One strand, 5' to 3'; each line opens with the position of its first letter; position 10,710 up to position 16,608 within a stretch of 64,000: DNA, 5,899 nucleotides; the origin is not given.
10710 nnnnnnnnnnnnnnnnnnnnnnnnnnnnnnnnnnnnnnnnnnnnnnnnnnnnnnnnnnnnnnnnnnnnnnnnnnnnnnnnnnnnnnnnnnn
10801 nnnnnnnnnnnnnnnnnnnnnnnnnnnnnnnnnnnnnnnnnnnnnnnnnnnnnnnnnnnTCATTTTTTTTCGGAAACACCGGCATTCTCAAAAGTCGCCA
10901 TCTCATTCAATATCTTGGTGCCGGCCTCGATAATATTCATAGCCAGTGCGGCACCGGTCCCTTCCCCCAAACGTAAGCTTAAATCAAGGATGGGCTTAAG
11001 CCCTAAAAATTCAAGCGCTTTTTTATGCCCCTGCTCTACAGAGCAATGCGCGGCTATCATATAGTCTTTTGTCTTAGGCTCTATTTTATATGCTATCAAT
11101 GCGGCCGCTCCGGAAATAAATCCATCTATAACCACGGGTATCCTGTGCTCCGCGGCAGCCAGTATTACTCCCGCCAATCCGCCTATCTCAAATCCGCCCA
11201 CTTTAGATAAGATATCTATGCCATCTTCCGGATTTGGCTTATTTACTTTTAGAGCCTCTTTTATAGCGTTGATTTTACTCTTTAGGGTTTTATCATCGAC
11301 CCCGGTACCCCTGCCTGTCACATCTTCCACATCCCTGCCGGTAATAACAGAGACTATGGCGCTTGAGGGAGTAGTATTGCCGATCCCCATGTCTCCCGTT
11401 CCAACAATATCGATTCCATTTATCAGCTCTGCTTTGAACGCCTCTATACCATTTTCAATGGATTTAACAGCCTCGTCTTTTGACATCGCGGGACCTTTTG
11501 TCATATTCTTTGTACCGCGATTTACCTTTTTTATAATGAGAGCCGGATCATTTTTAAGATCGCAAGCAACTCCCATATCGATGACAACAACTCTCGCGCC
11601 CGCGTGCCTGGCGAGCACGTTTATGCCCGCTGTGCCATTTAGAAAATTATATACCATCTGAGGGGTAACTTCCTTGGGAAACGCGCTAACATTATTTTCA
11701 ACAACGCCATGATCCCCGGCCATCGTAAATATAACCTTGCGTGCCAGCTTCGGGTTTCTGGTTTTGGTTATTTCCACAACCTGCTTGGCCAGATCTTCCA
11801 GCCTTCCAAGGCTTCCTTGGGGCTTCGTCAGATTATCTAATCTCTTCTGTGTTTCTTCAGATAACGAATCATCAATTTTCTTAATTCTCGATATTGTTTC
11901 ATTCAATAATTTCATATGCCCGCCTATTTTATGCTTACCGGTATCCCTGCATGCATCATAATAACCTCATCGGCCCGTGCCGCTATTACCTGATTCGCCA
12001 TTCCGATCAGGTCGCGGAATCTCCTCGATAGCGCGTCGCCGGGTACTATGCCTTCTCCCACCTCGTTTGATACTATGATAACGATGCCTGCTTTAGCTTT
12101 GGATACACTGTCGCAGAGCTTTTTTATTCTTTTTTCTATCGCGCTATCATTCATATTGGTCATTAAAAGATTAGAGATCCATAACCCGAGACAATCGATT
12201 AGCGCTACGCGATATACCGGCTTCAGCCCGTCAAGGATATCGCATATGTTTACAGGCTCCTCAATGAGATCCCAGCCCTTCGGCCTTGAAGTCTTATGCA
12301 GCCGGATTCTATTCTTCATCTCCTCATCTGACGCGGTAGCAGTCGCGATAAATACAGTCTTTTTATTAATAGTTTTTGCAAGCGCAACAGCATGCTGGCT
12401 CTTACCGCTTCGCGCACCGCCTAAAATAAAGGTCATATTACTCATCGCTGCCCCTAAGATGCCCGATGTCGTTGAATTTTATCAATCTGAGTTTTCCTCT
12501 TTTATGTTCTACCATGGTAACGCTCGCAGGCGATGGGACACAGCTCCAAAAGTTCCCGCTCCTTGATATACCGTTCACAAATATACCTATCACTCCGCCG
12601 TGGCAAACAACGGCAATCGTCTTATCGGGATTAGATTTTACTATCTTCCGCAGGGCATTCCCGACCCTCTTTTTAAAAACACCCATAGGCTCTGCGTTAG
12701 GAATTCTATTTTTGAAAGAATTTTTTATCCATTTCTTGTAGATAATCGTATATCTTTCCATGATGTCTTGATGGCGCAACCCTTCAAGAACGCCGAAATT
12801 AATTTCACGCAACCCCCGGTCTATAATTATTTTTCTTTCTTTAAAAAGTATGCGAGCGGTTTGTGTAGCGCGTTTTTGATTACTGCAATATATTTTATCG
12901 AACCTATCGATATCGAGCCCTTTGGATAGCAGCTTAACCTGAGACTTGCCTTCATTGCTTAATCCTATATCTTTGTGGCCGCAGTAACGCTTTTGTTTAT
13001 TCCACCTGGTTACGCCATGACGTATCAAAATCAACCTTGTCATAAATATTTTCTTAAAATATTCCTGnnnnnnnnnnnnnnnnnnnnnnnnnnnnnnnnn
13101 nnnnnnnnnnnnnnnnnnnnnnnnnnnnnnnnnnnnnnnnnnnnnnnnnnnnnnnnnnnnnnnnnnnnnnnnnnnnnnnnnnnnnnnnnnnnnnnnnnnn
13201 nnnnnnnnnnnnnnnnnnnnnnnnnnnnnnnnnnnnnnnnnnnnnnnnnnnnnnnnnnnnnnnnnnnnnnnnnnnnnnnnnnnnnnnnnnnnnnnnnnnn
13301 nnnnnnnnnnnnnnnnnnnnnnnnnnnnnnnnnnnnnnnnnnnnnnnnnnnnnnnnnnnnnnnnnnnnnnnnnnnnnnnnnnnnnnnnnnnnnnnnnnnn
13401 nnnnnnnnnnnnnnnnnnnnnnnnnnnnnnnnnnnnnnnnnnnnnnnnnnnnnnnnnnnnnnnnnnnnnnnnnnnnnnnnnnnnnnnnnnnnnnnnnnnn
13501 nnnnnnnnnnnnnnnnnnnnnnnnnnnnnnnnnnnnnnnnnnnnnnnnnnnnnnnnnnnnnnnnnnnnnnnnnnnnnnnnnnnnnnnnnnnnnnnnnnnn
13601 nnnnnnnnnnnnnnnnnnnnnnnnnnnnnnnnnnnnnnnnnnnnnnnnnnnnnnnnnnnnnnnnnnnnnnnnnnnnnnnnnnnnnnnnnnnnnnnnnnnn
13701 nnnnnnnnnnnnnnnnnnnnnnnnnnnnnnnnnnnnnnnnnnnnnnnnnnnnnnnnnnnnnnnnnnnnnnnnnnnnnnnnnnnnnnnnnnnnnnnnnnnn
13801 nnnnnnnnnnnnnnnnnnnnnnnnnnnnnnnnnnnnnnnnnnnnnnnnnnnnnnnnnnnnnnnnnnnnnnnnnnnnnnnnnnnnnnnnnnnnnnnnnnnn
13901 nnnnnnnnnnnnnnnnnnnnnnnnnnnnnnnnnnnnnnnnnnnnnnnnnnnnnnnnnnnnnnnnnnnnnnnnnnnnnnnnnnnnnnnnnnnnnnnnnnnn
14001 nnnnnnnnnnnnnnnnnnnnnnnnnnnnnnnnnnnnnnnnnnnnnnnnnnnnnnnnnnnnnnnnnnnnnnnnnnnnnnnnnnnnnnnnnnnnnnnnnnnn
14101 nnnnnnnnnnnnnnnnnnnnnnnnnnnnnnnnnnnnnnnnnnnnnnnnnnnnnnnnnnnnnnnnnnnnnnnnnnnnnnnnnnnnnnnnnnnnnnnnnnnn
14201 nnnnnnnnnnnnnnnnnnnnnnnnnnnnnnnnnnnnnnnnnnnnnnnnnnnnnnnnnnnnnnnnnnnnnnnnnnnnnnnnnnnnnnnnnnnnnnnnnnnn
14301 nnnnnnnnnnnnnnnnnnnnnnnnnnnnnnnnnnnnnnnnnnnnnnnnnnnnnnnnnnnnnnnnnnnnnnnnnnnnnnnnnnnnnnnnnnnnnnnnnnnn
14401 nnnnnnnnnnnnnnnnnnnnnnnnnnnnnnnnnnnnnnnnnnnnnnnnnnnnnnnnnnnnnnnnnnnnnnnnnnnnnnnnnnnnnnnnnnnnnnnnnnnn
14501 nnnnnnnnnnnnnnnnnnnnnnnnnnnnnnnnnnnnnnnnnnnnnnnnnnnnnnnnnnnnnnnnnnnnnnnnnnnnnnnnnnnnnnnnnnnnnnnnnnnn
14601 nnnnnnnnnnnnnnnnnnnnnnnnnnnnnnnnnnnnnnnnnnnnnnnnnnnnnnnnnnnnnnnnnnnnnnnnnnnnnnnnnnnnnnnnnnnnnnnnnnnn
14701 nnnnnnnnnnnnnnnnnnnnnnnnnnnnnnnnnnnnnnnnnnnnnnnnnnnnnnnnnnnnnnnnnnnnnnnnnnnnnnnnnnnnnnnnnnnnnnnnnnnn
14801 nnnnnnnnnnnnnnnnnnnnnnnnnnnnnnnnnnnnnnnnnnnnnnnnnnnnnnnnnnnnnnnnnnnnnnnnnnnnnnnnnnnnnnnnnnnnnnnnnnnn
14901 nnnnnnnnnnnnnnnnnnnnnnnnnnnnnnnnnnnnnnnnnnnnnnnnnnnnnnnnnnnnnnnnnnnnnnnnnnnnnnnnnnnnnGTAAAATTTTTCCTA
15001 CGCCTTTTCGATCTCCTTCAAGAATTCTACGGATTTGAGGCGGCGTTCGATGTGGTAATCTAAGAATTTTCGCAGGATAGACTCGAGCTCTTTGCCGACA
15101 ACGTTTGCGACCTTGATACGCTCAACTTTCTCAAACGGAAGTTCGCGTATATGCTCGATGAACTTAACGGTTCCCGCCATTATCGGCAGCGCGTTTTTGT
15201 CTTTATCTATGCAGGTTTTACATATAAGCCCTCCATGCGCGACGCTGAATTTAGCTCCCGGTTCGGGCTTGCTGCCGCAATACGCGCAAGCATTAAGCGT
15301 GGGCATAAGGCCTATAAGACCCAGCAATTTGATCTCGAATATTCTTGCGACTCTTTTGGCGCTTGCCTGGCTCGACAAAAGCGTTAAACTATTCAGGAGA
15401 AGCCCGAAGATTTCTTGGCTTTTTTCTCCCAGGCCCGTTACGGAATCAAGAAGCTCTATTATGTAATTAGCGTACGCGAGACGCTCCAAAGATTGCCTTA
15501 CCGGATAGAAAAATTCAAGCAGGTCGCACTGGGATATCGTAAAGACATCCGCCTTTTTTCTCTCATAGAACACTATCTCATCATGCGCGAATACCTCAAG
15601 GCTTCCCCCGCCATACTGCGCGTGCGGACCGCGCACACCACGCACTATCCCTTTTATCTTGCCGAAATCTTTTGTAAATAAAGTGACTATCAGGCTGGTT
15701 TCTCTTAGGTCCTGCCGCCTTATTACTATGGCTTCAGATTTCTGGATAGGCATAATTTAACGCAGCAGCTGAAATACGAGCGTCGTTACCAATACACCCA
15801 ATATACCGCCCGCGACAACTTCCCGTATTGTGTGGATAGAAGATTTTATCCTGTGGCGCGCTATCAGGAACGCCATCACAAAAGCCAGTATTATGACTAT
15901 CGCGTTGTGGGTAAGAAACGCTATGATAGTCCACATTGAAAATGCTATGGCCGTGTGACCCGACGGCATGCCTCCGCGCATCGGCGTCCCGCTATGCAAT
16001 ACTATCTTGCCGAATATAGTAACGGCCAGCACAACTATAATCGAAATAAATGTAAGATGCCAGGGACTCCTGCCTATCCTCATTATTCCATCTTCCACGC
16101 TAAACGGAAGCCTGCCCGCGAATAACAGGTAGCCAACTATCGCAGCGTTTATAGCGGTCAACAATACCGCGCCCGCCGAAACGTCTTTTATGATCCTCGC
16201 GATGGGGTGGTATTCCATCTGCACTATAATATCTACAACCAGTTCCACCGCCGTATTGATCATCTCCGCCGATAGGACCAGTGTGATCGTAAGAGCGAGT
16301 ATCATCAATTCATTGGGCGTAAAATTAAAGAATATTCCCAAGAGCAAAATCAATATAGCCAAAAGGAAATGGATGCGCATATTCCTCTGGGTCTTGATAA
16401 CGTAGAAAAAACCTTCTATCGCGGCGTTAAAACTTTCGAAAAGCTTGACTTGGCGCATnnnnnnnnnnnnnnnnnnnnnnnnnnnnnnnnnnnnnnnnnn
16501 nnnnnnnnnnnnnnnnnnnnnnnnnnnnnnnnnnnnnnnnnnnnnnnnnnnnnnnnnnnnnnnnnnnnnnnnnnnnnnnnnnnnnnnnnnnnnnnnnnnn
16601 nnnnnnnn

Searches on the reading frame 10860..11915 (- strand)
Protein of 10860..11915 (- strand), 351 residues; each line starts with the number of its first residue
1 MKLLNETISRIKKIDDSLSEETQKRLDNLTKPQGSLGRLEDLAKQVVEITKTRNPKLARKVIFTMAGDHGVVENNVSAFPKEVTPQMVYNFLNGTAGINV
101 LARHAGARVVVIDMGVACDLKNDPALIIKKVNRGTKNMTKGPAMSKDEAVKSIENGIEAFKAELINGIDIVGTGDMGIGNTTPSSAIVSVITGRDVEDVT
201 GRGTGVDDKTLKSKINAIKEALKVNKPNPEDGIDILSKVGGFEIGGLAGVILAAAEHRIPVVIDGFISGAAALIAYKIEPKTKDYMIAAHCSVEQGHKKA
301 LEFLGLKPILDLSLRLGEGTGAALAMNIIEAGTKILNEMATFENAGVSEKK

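Call 53: search_protein_families(library=pfam, proteins=[window:10860-11915:-], max_evalue=0.00001)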
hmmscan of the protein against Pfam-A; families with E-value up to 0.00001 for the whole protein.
window:10860-11915:- (351 aa): 1 family
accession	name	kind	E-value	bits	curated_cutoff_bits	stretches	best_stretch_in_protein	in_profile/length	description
PF02277.22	DBI_PRT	-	5.5e-141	470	22.6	1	11-347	1-329/329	Phosphoribosyltransferase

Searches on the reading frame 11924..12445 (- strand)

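Call 53: search_protein_families(library=pfam, proteins=[window:11924-12445:-], max_evalue=0.00001)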
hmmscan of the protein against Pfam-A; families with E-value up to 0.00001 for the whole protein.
window:11924-12445:- (173 aa): 1 family
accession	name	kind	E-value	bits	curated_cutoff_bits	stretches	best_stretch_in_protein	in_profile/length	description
PF02283.22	CobU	-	1.4e-56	191.1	27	1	5-172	1-168/168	Cobinamide kinase / cobinamide phosphate guanyltransferase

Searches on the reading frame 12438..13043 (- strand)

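Call 53: search_protein_families(library=pfam, proteins=[window:12438-13043:-], max_evalue=0.00001)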
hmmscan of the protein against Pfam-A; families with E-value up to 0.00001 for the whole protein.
window:12438-13043:- (201 aa): 1 family
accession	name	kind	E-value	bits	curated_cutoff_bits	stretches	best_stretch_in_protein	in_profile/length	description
PF00300.27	His_Phos_1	-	2e-48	165.1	21.7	1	4-192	1-193/194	Histidine phosphatase superfamily (branch 1)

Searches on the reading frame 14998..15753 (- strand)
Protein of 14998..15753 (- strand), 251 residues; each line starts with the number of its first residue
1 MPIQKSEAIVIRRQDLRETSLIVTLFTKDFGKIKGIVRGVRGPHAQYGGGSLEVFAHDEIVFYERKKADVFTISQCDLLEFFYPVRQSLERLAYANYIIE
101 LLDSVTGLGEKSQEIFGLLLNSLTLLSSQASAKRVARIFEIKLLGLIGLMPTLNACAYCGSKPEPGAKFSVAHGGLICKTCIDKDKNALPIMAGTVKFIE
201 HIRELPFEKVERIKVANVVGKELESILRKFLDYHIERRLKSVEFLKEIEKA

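Call 53: search_protein_families(library=pfam, proteins=[window:14998-15753:-], max_evalue=0.00001)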
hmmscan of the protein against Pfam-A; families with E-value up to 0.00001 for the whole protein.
window:14998-15753:- (251 aa): 2 families
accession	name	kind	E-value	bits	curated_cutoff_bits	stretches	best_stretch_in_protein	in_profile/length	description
PF02565.21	RecO_C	-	8.3e-38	130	22.1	1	86-241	1-155/157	Recombination protein O C terminal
PF11967.14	RecO_N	-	1.5e-20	73.4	27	1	1-82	1-80/80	Recombination protein O N terminal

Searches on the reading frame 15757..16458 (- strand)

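Call 53: search_protein_families(library=pfam, proteins=[window:15757-16458:-], max_evalue=0.00001)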
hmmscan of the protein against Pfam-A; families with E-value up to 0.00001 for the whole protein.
window:15757-16458:- (233 aa): 2 families
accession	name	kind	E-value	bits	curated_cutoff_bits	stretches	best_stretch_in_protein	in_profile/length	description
PF01219.24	DAGK_prokar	-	1.2e-32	112.2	22.3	1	12-113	2-102/102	Prokaryotic diacylglycerol kinase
PF01569.27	PAP2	-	2.1e-09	37.7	27.2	1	161-231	48-124/130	PAP2 superfamily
